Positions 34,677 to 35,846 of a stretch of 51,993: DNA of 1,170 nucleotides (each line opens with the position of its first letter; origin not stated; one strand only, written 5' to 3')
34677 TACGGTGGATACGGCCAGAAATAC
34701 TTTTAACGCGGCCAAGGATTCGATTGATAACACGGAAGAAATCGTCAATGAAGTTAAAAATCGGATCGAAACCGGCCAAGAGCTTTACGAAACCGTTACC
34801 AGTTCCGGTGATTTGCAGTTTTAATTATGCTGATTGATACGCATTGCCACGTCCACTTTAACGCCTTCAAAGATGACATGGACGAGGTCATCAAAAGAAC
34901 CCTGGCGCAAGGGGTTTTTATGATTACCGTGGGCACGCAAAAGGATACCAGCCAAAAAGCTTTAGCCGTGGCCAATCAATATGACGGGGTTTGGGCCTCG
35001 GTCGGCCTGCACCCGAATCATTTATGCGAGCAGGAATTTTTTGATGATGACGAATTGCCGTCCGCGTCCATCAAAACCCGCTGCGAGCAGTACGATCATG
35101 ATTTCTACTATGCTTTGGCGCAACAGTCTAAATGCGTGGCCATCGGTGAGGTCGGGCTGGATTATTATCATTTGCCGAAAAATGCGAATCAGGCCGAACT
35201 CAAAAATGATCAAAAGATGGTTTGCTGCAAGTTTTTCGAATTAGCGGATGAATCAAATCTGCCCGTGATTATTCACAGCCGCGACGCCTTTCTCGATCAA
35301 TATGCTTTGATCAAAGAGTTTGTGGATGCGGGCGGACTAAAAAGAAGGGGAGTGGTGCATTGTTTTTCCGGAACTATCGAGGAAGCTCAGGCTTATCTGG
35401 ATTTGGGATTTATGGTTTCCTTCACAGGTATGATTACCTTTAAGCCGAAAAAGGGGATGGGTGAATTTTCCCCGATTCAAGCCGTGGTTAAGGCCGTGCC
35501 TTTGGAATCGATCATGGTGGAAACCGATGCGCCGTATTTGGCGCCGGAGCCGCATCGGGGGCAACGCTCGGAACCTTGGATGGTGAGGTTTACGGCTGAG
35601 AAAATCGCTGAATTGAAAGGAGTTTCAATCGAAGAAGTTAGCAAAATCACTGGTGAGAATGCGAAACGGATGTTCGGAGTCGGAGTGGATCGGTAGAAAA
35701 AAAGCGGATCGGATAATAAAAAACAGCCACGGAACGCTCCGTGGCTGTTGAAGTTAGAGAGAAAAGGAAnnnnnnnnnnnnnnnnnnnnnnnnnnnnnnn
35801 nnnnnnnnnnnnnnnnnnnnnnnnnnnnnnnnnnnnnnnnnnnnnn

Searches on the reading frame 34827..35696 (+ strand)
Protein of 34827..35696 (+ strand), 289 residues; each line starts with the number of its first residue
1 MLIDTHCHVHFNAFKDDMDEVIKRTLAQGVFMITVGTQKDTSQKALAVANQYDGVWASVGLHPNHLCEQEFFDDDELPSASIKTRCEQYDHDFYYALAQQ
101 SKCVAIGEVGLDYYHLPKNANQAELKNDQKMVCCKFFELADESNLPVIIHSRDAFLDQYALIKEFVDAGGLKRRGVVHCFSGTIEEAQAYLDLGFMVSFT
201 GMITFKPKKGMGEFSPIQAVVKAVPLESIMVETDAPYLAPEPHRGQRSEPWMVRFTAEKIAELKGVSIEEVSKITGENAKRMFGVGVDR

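Call 40: find_related_loci(query=A3, collection=genome_contigs, flank=6000)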
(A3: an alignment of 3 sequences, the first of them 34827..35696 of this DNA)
Query A3 (289 aa) in genome_contigs; peptide patterns used: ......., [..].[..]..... (x = any residue, [..] = any of these).
600 stretches matched a pattern (row limit reached: there are more); 569 encode a relative of the query (tblastn E <= 1e-3); the best 80 are kept; 80 distinct loci.
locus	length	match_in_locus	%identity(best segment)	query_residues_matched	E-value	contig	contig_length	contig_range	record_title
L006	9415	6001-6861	50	1-288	2e-87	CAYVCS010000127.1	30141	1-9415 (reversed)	MAG TPA_asm: uncultured Gammaproteobacteria bacterium isolate binchicken_co203_149 genome assembly, contig: k141_4419664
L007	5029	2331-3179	49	1-283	2e-86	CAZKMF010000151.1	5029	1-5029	MAG TPA_asm: uncultured Gammaproteobacteria bacterium isolate SRP135725_co2_84 genome assembly, contig: k141_3715348, wh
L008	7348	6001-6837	47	1-285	1e-85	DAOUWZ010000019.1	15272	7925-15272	MAG TPA_asm: bacterium isolate CSMAG_888 CSMAG_888_k141_53572_length_15272_cov_31.4353, whole genome shotgun sequence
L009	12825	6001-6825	47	1-287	2e-84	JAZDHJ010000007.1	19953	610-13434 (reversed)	MAG: Candidatus Uhrbacteria bacterium isolate MEGAHIT-group-0.317 k141_20288564, whole genome shotgun sequence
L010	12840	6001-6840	49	1-285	9e-84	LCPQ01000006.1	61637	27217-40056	MAG: Parcubacteria group bacterium GW2011_GWA2_48_9 UY34_C0006, whole genome shotgun sequence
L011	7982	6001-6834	49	1-285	2e-82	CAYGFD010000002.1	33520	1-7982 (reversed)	MAG TPA_asm: uncultured Gammaproteobacteria bacterium isolate ERP113451_co1_458 genome assembly, contig: NODE_1441_lengt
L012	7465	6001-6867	48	1-283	4e-82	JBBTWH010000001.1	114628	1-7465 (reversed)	MAG: Patescibacteria group bacterium isolate H41-bin254_1 H41_bin254_1_000000000001, whole genome shotgun sequence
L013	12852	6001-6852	45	1-289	5e-81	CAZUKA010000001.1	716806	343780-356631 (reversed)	MAG TPA_asm: uncultured Gammaproteobacteria bacterium isolate SRP239054_co1_60 genome assembly, contig: NODE_1_length_71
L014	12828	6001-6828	45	1-283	9e-75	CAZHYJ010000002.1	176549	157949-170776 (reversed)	MAG TPA_asm: uncultured Gammaproteobacteria bacterium isolate SRP263991_co7_335 genome assembly, contig: NODE_26_length_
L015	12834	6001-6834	45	1-284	4e-70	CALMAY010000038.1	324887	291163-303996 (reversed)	MAG TPA_asm: uncultured bacterium isolate SRR5676436_bin.40_CONCOCT_v1.1_MAG genome assembly, contig: ERZ724522.3, whole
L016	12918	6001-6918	40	1-285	4e-70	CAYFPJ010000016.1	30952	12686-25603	MAG TPA_asm: uncultured Gammaproteobacteria bacterium isolate ERP019367_co2_52 genome assembly, contig: NODE_1163_length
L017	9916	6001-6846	42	1-286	9e-70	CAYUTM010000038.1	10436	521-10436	MAG TPA_asm: uncultured Gammaproteobacteria bacterium isolate SRP219642_co6_412 genome assembly, contig: NODE_6231_lengt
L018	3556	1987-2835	42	1-288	1e-69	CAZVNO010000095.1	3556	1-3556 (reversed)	MAG TPA_asm: uncultured Gammaproteobacteria bacterium isolate SRP286056_co3_9 genome assembly, contig: NODE_43326_length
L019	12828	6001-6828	43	1-283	3e-67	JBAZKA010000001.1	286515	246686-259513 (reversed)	MAG: Patescibacteria group bacterium isolate SO_2017_LW4_132 scaffold_110_c1_LW137-91_2017, whole genome shotgun sequenc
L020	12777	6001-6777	43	1-285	8e-64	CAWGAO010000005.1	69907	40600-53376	MAG: Candidatus Tagabacteria bacterium isolate MFD04408.bin.2.160 genome assembly, contig: contig_39595, whole genome sh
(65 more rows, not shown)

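Call 83: find_related_loci(query=A3, collection=metagenome_contigs, flank=6000)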
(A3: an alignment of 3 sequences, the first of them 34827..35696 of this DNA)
Query A3 (289 aa) in metagenome_contigs; peptide patterns used: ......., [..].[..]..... (x = any residue, [..] = any of these).
600 stretches matched a pattern (row limit reached: there are more); 564 encode a relative of the query (tblastn E <= 1e-3); the best 80 are kept; 80 distinct loci.
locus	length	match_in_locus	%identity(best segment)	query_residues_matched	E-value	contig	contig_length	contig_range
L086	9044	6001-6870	61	2-285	8e-128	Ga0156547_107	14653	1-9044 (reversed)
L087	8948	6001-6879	62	1-283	7e-125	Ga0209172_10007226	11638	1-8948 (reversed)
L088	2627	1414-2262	46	1-285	4e-89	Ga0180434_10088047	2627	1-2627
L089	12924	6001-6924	44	1-285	7e-85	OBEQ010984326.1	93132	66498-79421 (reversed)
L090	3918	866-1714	48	1-283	2e-84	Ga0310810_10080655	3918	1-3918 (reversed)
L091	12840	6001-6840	49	1-285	7e-84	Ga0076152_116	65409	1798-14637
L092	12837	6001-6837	48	1-285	1e-83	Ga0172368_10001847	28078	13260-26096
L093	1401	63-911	45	1-285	7e-88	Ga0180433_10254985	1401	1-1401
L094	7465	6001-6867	48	1-283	3e-82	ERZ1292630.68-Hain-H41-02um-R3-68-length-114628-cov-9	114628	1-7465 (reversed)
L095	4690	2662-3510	48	1-283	1e-80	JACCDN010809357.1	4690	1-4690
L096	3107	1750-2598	48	1-283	2e-79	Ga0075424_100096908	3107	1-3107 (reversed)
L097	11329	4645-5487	45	1-287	2e-78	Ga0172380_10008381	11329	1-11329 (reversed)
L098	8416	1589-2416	46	1-283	1e-74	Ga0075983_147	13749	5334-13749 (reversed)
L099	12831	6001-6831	44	1-283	4e-74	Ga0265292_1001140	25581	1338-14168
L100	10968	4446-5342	41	1-285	2e-72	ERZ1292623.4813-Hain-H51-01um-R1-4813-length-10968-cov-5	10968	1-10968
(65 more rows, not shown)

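Call 87: search_protein_families(library=pfam, proteins=[L086:6968-8320:-, L087:6955-8403:-], max_evalue=10)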
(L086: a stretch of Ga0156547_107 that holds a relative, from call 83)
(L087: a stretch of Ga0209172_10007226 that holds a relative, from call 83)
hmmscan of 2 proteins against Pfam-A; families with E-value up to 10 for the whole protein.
L086:6968-8320:- (450 aa): 1 family
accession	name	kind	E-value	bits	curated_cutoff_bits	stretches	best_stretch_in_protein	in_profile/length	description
PF08814.16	XisH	-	0.31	11.7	25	1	284-348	24-86/134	XisH protein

L087:6955-8403:- (482 aa): 0 families
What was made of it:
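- Tried and rejected: XisH for the L086 protein at E = 0.31, rejected (call 87).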
